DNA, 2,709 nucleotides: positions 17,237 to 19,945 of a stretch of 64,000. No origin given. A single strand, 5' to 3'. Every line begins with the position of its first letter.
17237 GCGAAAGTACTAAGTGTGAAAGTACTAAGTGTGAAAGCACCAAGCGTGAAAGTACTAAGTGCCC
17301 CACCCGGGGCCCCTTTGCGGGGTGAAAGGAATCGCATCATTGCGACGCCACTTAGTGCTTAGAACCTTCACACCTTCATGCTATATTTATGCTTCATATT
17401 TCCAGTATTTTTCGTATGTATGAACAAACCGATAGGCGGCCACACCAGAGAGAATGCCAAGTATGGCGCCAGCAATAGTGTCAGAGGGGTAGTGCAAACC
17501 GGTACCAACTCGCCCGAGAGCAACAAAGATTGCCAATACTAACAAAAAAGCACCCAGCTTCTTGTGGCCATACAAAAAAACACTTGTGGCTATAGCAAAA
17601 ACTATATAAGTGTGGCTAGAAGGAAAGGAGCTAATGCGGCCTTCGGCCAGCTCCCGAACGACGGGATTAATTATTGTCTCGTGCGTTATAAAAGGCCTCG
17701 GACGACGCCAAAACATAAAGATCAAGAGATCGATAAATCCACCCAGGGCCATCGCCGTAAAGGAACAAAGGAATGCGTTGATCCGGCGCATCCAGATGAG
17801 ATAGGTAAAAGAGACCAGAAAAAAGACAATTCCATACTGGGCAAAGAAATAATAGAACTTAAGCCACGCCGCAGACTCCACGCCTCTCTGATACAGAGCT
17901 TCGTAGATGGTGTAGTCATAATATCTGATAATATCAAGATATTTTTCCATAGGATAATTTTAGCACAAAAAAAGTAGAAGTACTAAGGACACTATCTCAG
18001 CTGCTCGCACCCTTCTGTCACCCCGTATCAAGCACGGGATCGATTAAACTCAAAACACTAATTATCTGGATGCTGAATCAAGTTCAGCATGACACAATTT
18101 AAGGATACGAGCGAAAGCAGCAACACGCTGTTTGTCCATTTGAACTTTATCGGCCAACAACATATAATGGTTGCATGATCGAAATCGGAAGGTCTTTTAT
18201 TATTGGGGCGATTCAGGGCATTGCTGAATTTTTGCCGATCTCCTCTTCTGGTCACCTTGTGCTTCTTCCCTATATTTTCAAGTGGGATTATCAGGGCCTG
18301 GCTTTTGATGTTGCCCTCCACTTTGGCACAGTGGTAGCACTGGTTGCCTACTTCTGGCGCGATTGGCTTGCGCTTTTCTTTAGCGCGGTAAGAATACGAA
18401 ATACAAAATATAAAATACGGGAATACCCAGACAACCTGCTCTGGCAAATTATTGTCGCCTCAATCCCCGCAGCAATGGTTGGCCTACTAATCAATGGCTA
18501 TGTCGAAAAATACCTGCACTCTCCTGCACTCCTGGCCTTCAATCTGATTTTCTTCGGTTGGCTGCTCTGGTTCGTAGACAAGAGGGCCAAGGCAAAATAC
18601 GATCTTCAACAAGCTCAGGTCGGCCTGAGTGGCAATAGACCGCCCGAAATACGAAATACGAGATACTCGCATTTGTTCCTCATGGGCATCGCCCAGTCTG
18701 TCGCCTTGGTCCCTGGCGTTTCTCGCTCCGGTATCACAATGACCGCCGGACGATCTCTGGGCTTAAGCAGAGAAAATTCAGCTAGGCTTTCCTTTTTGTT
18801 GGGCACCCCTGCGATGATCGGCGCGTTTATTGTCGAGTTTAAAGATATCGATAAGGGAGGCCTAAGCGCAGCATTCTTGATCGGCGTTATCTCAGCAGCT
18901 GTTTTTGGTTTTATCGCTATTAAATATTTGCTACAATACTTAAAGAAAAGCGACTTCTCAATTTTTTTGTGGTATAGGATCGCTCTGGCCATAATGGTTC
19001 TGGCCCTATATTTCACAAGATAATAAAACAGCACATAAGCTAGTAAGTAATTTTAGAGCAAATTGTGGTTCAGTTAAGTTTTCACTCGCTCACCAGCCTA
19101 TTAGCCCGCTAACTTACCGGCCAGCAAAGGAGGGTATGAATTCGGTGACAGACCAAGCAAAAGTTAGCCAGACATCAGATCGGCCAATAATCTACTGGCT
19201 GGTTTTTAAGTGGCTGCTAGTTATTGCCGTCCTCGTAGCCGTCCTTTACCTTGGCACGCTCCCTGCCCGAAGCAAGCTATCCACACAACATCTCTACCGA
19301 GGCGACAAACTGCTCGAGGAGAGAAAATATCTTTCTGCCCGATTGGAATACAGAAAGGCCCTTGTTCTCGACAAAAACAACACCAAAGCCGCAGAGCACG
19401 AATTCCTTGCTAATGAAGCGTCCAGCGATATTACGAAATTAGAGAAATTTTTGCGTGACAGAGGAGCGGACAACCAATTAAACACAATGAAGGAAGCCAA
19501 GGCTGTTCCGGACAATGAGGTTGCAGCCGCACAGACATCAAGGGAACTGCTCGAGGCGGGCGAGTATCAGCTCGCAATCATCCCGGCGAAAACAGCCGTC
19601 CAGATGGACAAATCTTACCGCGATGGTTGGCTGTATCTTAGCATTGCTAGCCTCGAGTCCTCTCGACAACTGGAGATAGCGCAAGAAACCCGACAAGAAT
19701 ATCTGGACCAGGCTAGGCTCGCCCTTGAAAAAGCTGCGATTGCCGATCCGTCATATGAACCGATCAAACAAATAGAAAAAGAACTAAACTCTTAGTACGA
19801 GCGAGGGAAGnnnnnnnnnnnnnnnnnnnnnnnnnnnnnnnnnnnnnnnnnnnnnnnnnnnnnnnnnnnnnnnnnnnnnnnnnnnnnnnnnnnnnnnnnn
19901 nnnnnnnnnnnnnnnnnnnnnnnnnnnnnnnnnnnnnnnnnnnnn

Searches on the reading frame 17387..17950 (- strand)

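Call 95: search_protein_families(library=pfam, proteins=[window:17387-17950:-], max_evalue=0.001)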
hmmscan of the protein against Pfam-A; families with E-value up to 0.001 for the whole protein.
window:17387-17950:- (187 aa): 2 families
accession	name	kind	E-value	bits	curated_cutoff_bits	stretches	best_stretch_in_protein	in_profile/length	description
PF01569.27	PAP2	-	2e-21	76.5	27.2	1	61-178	3-127/130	PAP2 superfamily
PF14378.12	PAP2_3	-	4.3e-14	53.2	27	1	16-168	14-187/190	PAP2 superfamily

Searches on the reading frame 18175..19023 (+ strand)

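Call 95: search_protein_families(library=pfam, proteins=[window:18175-19023:+], max_evalue=0.001)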
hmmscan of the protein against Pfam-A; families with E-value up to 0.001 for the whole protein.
window:18175-19023:+ (282 aa): 1 family
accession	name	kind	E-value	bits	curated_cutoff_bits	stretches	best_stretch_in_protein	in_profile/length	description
PF02673.24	BacA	-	1e-76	258.5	33.4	1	8-273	2-256/257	Bacitracin resistance protein BacA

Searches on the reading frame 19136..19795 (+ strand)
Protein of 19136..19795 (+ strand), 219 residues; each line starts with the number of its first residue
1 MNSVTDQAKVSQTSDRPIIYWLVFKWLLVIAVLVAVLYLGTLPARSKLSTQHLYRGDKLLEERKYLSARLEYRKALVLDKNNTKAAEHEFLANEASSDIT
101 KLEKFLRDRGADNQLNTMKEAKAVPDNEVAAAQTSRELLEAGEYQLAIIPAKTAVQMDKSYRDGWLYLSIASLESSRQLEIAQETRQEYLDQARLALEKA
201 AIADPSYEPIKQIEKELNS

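Call 7: search_protein_families(library=pfam, proteins=[window:19136-19795:+], max_evalue=0.001)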
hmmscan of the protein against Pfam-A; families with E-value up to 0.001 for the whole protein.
window:19136-19795:+ (219 aa): 0 families

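Call 73: search_protein_families(library=pfam, proteins=[window:19136-19795:+], max_evalue=0.1)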
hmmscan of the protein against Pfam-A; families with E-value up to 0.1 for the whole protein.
window:19136-19795:+ (219 aa): 1 family
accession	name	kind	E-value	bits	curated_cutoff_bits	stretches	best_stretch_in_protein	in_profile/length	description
PF07719.23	TPR_2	-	0.01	16.4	27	1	52-82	4-34/34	Tetratricopeptide repeat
